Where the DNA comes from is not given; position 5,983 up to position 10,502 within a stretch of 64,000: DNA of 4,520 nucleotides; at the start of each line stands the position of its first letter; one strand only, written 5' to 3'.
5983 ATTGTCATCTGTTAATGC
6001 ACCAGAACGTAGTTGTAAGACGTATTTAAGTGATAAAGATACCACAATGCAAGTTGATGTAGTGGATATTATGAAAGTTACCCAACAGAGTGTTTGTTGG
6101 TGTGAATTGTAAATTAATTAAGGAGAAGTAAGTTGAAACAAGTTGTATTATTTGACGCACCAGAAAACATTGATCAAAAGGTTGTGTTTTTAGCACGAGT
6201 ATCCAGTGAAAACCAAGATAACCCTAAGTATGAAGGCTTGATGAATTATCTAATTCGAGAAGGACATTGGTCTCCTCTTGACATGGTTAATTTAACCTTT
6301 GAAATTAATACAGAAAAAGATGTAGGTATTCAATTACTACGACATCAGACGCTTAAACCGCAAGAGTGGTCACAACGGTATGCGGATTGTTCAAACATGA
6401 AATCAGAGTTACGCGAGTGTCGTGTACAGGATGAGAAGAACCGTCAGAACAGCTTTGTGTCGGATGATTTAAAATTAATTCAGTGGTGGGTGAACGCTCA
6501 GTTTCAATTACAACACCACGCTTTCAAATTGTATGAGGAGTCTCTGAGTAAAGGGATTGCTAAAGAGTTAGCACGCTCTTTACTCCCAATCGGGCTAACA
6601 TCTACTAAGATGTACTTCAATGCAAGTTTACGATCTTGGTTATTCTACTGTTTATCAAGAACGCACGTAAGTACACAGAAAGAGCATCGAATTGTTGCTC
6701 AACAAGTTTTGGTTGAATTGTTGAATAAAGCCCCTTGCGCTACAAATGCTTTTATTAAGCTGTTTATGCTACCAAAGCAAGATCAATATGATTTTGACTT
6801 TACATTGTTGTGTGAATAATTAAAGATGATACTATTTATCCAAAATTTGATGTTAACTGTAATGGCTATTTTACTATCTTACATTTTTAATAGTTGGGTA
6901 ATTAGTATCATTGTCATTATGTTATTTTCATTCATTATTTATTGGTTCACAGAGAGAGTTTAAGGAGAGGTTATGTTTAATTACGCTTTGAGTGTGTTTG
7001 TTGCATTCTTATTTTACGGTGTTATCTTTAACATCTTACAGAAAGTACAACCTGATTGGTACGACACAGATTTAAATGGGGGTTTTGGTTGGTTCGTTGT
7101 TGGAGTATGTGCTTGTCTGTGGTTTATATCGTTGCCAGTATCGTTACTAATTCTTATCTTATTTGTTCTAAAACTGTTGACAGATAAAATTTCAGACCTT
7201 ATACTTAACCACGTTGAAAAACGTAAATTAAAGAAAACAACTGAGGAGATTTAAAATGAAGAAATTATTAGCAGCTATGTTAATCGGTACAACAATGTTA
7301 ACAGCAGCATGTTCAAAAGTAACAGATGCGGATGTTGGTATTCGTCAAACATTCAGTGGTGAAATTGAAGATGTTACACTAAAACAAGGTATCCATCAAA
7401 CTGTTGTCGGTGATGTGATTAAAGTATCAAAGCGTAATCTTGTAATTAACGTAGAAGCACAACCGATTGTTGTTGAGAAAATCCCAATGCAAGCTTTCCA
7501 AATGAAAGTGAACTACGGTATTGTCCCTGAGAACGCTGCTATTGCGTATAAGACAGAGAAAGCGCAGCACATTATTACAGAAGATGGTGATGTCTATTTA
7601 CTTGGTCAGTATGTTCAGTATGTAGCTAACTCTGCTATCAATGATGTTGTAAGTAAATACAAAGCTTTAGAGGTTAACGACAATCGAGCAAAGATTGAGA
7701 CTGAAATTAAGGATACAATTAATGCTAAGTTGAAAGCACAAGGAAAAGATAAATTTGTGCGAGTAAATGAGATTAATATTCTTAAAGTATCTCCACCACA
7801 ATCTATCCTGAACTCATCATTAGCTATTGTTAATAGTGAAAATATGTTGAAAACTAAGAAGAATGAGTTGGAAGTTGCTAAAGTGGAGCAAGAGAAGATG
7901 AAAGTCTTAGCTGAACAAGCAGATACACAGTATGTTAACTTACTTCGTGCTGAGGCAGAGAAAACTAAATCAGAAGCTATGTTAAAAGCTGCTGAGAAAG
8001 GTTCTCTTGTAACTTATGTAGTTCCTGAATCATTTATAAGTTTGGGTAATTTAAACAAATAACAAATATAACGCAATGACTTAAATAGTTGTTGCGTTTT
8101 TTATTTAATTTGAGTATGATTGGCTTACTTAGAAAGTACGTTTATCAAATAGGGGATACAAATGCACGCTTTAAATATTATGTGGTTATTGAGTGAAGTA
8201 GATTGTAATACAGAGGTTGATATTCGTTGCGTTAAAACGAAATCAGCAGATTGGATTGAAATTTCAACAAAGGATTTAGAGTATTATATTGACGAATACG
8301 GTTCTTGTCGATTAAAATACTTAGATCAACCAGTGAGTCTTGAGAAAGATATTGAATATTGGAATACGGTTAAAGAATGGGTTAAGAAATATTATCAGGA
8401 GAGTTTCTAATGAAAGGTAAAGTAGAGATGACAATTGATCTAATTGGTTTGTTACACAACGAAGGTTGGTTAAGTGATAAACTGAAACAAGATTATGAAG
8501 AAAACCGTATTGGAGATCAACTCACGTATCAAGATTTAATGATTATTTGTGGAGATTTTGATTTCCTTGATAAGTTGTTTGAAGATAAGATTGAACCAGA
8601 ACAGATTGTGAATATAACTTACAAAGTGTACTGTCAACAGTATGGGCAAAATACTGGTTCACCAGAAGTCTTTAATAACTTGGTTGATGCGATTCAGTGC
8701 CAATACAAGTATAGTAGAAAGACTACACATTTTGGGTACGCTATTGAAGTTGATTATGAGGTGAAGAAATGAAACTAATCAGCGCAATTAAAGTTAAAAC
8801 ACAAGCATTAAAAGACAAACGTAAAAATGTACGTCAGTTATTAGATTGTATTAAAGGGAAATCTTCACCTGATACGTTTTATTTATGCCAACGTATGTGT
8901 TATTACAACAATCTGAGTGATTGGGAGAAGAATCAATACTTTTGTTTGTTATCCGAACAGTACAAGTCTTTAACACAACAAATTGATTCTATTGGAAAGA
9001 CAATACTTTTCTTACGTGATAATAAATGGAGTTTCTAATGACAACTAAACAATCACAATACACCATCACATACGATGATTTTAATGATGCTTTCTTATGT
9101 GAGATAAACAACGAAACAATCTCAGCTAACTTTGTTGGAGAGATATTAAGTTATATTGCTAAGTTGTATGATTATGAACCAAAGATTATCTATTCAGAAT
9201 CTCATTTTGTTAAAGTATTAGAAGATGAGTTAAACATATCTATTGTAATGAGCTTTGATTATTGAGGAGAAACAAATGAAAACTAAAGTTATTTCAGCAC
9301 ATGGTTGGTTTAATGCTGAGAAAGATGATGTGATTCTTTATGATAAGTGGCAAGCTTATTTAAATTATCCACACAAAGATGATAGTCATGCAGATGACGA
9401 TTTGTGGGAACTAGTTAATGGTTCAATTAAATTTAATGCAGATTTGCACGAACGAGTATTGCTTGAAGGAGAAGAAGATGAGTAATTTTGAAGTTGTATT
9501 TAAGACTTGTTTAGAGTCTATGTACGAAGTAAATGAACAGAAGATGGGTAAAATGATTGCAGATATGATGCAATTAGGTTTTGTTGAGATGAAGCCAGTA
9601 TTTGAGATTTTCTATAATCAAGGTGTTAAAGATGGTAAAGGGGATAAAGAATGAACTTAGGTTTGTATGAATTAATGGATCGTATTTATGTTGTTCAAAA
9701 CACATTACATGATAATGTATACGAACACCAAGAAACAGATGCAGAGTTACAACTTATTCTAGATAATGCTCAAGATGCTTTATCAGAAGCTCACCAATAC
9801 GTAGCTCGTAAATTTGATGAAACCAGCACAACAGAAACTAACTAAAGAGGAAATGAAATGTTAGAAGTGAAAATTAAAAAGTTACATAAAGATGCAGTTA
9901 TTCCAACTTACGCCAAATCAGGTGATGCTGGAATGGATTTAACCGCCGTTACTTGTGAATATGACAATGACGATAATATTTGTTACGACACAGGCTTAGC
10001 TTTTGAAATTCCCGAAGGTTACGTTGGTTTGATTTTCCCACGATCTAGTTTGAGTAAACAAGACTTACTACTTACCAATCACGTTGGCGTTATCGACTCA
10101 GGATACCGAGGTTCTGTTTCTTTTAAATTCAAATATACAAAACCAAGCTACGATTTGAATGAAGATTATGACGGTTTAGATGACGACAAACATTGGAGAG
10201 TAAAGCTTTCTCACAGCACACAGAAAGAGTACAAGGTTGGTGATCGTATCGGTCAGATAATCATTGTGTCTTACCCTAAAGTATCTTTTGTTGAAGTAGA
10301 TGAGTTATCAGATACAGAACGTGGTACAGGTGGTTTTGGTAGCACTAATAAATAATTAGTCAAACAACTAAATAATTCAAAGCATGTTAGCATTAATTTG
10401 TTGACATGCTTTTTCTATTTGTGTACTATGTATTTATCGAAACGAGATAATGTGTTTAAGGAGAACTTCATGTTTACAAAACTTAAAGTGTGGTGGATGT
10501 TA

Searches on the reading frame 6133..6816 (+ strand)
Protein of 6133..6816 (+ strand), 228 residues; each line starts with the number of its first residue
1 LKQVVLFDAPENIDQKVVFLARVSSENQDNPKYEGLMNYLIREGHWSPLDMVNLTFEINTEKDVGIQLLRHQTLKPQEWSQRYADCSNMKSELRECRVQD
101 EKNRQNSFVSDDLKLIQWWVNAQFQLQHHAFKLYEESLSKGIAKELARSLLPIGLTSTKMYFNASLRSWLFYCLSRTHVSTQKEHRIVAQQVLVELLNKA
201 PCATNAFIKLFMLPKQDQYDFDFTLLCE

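Call 73: search_protein_families(library=pfam, proteins=[window:6133-6816:+], max_evalue=0.001)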
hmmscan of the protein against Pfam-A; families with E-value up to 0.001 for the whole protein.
window:6133-6816:+ (228 aa): 1 family
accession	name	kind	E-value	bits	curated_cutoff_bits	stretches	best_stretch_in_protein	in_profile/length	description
PF02511.20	Thy1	-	2.1e-30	106.4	24.8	1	6-201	2-190/191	Thymidylate synthase complementing protein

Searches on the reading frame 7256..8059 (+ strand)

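Call 73: search_protein_families(library=pfam, proteins=[window:7256-8059:+], max_evalue=0.001)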
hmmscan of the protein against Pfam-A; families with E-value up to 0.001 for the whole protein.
window:7256-8059:+ (268 aa): 1 family
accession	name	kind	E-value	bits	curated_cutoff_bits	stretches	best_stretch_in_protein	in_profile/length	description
PF01145.31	Band_7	-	1.2e-13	52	23.6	1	26-205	7-172/176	SPFH domain / Band 7 family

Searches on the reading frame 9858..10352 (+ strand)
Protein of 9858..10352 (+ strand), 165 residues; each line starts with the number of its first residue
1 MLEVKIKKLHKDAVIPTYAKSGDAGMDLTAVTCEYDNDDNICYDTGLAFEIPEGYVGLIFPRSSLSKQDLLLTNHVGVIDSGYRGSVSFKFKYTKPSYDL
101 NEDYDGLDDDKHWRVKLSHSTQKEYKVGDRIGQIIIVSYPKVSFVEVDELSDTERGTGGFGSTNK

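Call 83: search_protein_families(library=pfam, proteins=[window:9858-10352:+], max_evalue=0.01)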
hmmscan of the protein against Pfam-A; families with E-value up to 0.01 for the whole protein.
window:9858-10352:+ (165 aa): 2 families
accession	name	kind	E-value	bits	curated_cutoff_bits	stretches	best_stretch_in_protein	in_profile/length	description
PF00692.24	dUTPase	-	3e-22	79.2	22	2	13-91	3-80/129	dUTPase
PF22769.1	DCD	-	2.5e-05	24.8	27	1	49-94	87-132/153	dCTP deaminase-like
